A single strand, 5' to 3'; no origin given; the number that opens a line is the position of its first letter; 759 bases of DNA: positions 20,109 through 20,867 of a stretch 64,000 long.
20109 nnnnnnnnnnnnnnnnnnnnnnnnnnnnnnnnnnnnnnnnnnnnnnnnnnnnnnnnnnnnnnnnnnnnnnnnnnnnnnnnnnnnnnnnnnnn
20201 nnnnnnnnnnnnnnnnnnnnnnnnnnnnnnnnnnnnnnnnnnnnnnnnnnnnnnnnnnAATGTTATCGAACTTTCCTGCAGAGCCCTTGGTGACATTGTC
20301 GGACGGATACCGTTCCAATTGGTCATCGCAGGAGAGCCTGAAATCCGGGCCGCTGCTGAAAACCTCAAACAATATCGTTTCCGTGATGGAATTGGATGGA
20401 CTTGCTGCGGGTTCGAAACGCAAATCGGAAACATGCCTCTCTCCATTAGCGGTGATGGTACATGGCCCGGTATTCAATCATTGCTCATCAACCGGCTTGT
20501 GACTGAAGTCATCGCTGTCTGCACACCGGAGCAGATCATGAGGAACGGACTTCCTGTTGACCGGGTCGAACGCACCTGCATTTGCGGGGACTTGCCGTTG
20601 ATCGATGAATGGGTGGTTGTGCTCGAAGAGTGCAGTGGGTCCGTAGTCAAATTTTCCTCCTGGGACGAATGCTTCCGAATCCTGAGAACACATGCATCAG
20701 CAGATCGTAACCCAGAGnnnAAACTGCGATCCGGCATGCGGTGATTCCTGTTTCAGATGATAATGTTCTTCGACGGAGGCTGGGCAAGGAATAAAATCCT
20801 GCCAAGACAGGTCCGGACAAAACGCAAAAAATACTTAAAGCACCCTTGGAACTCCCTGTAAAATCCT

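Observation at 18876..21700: Cyanophycin-synthetase-like ligase lacking the M domain, paired with a carboxyl methyltransferase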

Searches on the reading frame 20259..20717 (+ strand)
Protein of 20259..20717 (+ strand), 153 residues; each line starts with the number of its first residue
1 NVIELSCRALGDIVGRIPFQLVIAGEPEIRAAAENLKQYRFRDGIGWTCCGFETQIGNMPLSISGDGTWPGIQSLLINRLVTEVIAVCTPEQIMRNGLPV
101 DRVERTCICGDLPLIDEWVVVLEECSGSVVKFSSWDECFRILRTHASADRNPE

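Call 63: search_solved_structures(query=A2, max_evalue=10, show_alignments=2)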
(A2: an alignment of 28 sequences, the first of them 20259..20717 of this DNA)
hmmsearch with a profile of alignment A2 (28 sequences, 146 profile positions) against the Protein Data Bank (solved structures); distinct sequences matched with E-value up to 10: 9.
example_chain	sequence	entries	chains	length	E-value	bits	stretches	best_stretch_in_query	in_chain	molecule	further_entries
2xsz_A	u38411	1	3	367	0.4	13.3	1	84-125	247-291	RUVB-LIKE 1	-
6k0r_A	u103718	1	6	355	0.41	13.2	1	84-125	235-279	RuvB-like 1,RuvB-like 1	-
9hpo_A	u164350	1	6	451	0.59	12.7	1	84-125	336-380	RuvB-like 1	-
9ge5_A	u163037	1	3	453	0.6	12.7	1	84-125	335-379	RuvB-like 1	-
2c9o_A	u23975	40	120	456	0.6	12.7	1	84-125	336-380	RUVB-LIKE 1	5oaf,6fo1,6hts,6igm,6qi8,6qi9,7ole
9ema_A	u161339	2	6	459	0.6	12.7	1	84-125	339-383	RuvB-like 1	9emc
7aho_A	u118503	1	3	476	0.61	12.7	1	84-125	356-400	RuvB-like 1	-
4qa8_A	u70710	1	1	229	1.1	11.9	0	10-46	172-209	Putative lipoprotein LprF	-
5e6h_A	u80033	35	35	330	1.4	11.5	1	80-110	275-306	Lysine-specific demethylase 5A | Lysine-specific demethylase 5A,Lysine-specific demethylase 5A | Lysine-specific demethylase 5A, linked KDM5A JMJ domain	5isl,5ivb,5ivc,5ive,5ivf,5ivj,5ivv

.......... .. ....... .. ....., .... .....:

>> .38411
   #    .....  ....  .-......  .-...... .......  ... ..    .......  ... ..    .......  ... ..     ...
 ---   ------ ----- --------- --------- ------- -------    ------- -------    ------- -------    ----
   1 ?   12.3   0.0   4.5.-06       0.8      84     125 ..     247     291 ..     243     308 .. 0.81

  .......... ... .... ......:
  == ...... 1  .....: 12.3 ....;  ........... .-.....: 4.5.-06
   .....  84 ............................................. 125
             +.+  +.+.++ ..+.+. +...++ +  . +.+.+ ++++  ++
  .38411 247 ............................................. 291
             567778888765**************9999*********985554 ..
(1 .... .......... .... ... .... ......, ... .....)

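Call 69: predict_structure(alignment_id=A2)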
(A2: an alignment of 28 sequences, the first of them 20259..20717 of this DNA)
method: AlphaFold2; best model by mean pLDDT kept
length: 153 residues; sequences in the alignment: 28
mean_pLDDT: 88.6   pTM: 0.81
mean pLDDT of the five models: 88.6, 87.3, 86.3, 85.9, 85.8
residues with pLDDT >= 90: 112; 70-90: 24; 50-70: 13; < 50: 4
segments of 3 or more residues with pLDDT < 50: 150-153
pLDDT, mean of each block of 10 residues (from residue 1): 68 73 95 93 92 92 88 94 96 95 95 93 96 96 75 46
secondary structure, 60 per line:
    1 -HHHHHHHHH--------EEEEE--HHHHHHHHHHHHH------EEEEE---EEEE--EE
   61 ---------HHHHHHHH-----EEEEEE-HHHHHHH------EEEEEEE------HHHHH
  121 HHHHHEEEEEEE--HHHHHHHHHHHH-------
elements in order: H2-10 E19-23 H26-38 E45-49 E53-56 H70-77 E83-88 H90-96 E103-109 H116-125 E126-132 H135-146

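Call 71: fold_search(model_id=the predicted structure, library=pdb)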
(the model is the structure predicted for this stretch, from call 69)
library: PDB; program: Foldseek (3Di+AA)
matches with E <= 10: 553; with E <= 0.001: 1
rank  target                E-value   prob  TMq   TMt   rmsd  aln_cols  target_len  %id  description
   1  7wac_A                1.6e-04  1.00  0.50  0.13   7.5       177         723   18  Trichodesmium erythraeum cyanophycin synthetase 1 (TeCphA1) (released 2022-09-07)
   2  7ta5                  1.6e-03  1.00  0.49  0.15   5.3       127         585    9  Crystal structure of cyanophycin synthetase 2 from Gloeothece citriformis (released 2022-03-02)
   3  7wae_A                1.8e-03  1.00  0.54  0.12   7.8       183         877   18  Trichodesmium erythraeum cyanophycin synthetase 1 (TeCphA1) with ATPgammaS, 4x(beta-Asp-Arg), and aspartate (released 2022-09-07)
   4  7wae_C                3.8e-03  0.99  0.52  0.14   7.5       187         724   19  Trichodesmium erythraeum cyanophycin synthetase 1 (TeCphA1) with ATPgammaS, 4x(beta-Asp-Arg), and aspartate (released 2022-09-07)
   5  7lgn_A                4.9e-03  1.00  0.52  0.13   4.1       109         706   12  Cyanophycin synthetase 1 from T. morbirosei (released 2021-08-18)
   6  7lgj_A                5.6e-03  1.00  0.45  0.09   4.2        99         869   17  Cyanophycin synthetase 1 from Synechocystis sp. UTEX2470 with ADPCP and 8x(Asp-Arg)-NH2 (released 2021-08-18)
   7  7lgm_A                7.2e-03  0.99  0.51  0.14   7.8       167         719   12  Cyanophycin synthetase from A. baylyi DSM587 with ATP (released 2021-08-18)
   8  7lg5_A                1.9e-02  1.00  0.43  0.09   4.2        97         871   18  Synechocystis sp. UTEX2470 Cyanophycin synthetase 1 with ATP (released 2021-08-18)
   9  8fxi_B                1.9e-02  0.99  0.50  0.15   4.4       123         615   15  Cryo-EM structure of Stanieria sp. CphA2 in complex with ADPCP and 4x(beta-Asp-Arg) (released 2023-06-14)
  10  7lgq_A                2.0e-02  1.00  0.43  0.09   4.2        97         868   18  Cyanophycin synthetase 1 from Synechocystis sp. UTEX2470 with ATP and 8x(Asp-Arg)-Asn (released 2021-08-18)
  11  7txv_A                2.6e-02  0.99  0.43  0.09   4.3        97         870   16  Cyanophycin synthetase 1 from Synechocystis sp. UTEX2470 E82Q with ATP and 16x(Asp-Arg) (released 2022-06-01)
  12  8fxi_A                2.6e-02  0.99  0.53  0.16   5.6       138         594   13  Cryo-EM structure of Stanieria sp. CphA2 in complex with ADPCP and 4x(beta-Asp-Arg) (released 2023-06-14)
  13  7lgn_B                2.6e-02  0.99  0.47  0.10   4.6       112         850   15  Cyanophycin synthetase 1 from T. morbirosei (released 2021-08-18)
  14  8xzv_J                3.5e-02  0.87  0.43  0.14   6.6       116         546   15  Architecture of the spinach plastid-encoded RNA polymerase (released 2024-12-04)
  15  8fxi_C                3.8e-02  0.99  0.50  0.14   4.5       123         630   14  Cryo-EM structure of Stanieria sp. CphA2 in complex with ADPCP and 4x(beta-Asp-Arg) (released 2023-06-14)
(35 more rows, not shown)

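Call 76: search_protein_representatives(alignment_id=A2)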
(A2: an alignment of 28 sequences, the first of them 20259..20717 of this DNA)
Query: 28 sequences, 146 profile positions. Proteins with E-value up to 0.001 (for the whole library): 602; up to 1e-10: 239; up to 1e-30: 29. The best 150 are listed.
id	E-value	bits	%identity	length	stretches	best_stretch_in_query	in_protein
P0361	2.3e-42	160.1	-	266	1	2-132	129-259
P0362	3.4e-41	156.3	-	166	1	1-140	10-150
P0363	1.1e-38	148.1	-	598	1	2-136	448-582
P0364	3.4e-38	146.6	-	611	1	2-136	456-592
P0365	3.0e-37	143.5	-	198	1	1-139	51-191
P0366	8.5e-36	138.8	-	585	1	1-124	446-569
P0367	1.3e-35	138.2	-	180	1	1-128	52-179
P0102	4.1e-35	136.6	-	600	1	2-143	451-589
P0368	1.0e-34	135.3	-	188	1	2-130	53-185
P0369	1.4e-34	134.9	-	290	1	1-134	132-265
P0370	3.6e-34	133.5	-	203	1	2-123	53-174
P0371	3.7e-34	133.5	-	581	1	1-126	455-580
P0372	3.7e-34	133.4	-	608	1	1-138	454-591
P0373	8.2e-34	132.3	-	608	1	1-134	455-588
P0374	3.6e-33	130.2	-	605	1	3-134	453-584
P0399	3.1e-29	117.5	-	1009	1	4-137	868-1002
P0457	5.4e-23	97.3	-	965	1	2-134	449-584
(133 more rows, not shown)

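Call 77: search_protein_families(library=pfam, proteins=[P0399, P0457], max_evalue=0.001)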
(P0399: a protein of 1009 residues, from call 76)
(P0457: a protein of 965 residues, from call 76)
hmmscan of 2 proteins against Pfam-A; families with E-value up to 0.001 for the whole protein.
P0399 (1009 aa): 13 families
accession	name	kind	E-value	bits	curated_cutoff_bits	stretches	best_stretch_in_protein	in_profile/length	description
PF04432.18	FrhB_FdhB_C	-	6.1e-22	78.6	23.3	1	173-332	4-147/150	Coenzyme F420 hydrogenase/dehydrogenase, beta subunit C terminus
PF04422.18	FrhB_FdhB_N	-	4.3e-13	49.7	22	1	87-163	2-77/78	Coenzyme F420 hydrogenase/dehydrogenase, beta subunit N-term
PF02786.22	CPSase_L_D2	-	1.3e-07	31.8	19.8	1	620-707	1-92/211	Carbamoyl-phosphate synthase L chain, ATP binding domain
PF14697.11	Fer4_21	-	2.5e-07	31.2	35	1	13-62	4-52/59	4Fe-4S dicluster domain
PF12838.12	Fer4_7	-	8.4e-07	29.8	27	1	17-62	2-49/52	4Fe-4S dicluster domain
PF08443.16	RimK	-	8.5e-06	25.9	21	0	620-726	3-107/188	RimK-like ATP-grasp domain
PF07478.18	Dala_Dala_lig_C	-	3.8e-05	23.7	24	1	643-715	24-92/204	D-ala D-ala ligase C-terminus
PF02222.28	ATP-grasp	-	6.2e-05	23.2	27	1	627-705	2-77/179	ATP-grasp domain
PF13549.11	ATP-grasp_5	-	0.0001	22.2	27.6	1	618-696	9-92/221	ATP-grasp domain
PF01071.24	GARS_A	-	0.00011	22.5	27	1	620-713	2-98/194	Phosphoribosylglycinamide synthetase, ATP-grasp (A) domain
PF12837.12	Fer4_6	-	0.00017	21.8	25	1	44-62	2-20/24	4Fe-4S binding domain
PF19995.5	iSTAND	-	0.00032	21.6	24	1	372-475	59-155/163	inactive STAND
PF13237.11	Fer4_10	-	0.00033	21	25.5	0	44-63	2-21/53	4Fe-4S dicluster domain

P0457 (965 aa): 5 families
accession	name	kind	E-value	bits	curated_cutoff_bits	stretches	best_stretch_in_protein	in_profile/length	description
PF13704.12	Glyco_tranf_2_4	-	2.3e-22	79.7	27.5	1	670-770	1-97/98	Glycosyl transferase family 2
PF02786.22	CPSase_L_D2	-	3.5e-06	27.1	19.8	1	217-290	15-94/211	Carbamoyl-phosphate synthase L chain, ATP binding domain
PF13549.11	ATP-grasp_5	-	1.5e-05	24.9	27.6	1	197-268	7-81/221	ATP-grasp domain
PF02222.28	ATP-grasp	-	4.2e-05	23.7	27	1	210-290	2-80/179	ATP-grasp domain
PF07478.18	Dala_Dala_lig_C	-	5.6e-05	23.2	24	1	230-296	28-92/204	D-ala D-ala ligase C-terminus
